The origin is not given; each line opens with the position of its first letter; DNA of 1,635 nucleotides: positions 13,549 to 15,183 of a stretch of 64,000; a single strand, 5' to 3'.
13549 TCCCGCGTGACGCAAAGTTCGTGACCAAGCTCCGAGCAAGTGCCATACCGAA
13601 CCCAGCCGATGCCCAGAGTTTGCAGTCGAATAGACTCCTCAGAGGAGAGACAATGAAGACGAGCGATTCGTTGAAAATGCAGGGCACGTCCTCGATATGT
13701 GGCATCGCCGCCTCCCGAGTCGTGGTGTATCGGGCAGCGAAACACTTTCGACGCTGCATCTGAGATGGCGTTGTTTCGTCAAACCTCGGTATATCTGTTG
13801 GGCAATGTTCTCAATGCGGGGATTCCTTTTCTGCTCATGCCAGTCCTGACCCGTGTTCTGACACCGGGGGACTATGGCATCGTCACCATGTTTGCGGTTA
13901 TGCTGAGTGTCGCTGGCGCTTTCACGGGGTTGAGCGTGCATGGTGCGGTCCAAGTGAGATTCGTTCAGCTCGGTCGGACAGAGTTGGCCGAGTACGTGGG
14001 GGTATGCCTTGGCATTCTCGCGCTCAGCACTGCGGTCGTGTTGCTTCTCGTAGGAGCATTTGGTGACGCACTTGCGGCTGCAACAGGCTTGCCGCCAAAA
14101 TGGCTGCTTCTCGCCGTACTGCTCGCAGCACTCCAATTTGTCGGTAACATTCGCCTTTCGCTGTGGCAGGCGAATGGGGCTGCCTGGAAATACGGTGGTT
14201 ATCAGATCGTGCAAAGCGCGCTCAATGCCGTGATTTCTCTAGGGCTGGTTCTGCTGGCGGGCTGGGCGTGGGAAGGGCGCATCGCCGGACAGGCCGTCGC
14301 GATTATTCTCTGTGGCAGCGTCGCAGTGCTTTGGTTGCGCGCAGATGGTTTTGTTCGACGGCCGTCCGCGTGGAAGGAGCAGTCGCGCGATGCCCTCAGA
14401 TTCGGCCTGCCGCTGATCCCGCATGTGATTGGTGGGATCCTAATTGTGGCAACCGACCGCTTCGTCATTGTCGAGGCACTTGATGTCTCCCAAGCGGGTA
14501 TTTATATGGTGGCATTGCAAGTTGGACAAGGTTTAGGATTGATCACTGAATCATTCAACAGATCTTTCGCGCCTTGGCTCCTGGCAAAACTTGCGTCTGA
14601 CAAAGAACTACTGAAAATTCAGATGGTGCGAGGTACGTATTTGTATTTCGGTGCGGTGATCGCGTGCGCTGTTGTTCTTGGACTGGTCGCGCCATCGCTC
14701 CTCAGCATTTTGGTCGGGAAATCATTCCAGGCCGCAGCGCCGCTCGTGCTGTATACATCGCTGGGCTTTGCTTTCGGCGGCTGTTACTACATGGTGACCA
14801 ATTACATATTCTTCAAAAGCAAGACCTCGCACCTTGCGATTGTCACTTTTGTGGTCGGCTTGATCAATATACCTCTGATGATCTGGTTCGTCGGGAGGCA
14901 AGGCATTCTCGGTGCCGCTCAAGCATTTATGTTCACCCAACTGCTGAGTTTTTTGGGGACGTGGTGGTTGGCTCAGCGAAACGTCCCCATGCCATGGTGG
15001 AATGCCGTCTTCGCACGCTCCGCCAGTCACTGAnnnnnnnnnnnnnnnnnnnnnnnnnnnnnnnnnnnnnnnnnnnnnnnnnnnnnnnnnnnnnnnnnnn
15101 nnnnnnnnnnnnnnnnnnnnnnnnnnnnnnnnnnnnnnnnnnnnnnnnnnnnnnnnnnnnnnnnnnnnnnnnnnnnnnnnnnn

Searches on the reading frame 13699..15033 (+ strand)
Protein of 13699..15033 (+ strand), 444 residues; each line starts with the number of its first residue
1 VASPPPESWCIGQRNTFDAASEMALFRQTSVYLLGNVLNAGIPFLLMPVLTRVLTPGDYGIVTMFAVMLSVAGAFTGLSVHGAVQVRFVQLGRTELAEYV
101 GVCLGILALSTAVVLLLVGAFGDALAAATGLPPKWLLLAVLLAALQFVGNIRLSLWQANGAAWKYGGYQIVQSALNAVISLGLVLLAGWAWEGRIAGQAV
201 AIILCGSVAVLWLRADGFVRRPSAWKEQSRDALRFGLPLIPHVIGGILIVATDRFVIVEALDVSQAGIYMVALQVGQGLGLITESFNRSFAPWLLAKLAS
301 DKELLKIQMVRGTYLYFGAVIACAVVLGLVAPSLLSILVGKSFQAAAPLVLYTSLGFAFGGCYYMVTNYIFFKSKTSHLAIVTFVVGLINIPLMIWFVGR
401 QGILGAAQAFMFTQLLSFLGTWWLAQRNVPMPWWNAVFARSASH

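Call 64: search_protein_families(library=pfam, proteins=[window:13699-15033:+], max_evalue=0.00001)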
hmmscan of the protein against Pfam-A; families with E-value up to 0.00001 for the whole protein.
window:13699-15033:+ (444 aa): 2 families
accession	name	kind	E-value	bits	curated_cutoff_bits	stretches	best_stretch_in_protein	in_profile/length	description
PF01943.22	Polysacc_synt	-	2.2e-13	50.7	28.2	1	27-277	3-252/274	Polysaccharide biosynthesis protein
PF13440.11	Polysacc_synt_3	-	4.6e-08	33.1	23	1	49-347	1-292/293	Polysaccharide biosynthesis protein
